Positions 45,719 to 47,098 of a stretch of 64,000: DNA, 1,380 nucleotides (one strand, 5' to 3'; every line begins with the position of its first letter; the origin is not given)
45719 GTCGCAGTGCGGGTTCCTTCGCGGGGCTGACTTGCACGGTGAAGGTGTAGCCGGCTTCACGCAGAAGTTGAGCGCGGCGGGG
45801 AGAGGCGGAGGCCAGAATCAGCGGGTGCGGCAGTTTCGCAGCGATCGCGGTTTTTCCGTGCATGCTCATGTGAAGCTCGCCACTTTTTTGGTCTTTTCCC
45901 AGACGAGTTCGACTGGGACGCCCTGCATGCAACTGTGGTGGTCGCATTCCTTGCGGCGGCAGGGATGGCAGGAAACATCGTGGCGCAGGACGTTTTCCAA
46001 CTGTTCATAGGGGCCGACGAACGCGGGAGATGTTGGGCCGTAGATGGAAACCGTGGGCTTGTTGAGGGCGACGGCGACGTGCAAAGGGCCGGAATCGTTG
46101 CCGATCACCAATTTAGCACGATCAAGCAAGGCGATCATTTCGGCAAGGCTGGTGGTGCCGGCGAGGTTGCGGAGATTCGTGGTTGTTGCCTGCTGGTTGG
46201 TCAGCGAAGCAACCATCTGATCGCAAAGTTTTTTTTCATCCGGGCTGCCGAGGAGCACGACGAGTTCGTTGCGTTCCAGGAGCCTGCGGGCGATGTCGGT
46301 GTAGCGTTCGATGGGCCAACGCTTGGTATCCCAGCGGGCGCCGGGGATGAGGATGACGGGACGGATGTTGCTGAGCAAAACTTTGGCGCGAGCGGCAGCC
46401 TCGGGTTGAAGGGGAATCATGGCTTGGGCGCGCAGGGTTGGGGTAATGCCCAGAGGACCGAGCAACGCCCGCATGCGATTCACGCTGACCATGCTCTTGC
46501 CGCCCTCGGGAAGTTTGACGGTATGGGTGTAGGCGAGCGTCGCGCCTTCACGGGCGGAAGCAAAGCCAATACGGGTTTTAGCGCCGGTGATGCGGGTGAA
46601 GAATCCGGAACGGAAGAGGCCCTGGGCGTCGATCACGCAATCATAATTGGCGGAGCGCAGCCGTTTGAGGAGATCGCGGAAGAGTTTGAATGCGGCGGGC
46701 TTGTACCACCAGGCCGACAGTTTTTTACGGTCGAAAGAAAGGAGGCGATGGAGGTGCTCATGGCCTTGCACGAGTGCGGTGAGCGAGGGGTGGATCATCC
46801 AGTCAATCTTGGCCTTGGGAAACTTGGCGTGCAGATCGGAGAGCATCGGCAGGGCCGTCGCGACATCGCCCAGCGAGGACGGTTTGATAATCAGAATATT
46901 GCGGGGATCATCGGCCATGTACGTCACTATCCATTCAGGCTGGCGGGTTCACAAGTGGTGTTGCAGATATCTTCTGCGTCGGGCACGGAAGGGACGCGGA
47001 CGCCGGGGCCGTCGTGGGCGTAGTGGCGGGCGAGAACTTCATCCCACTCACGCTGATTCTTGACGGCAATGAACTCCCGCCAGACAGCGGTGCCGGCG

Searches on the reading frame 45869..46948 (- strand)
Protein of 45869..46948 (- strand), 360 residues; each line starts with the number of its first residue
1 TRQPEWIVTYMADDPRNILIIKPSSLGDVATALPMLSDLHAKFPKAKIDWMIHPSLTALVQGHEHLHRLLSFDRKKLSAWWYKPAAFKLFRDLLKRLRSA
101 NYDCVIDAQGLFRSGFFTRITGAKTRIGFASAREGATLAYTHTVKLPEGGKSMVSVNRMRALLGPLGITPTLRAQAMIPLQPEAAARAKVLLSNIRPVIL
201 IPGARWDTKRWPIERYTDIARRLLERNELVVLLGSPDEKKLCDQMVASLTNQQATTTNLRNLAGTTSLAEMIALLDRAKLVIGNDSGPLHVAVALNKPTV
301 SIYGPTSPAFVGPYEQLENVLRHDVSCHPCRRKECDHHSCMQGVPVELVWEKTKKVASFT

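Call 18: search_protein_families(library=pfam, proteins=[window:45869-46948:-], max_evalue=0.001)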
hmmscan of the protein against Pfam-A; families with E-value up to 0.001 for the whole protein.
window:45869-46948:- (360 aa): 1 family
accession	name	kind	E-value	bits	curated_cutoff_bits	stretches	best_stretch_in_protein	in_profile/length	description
PF01075.23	Glyco_transf_9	-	1.9e-55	188.3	22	1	92-336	3-242/247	Glycosyltransferase family 9 (heptosyltransferase)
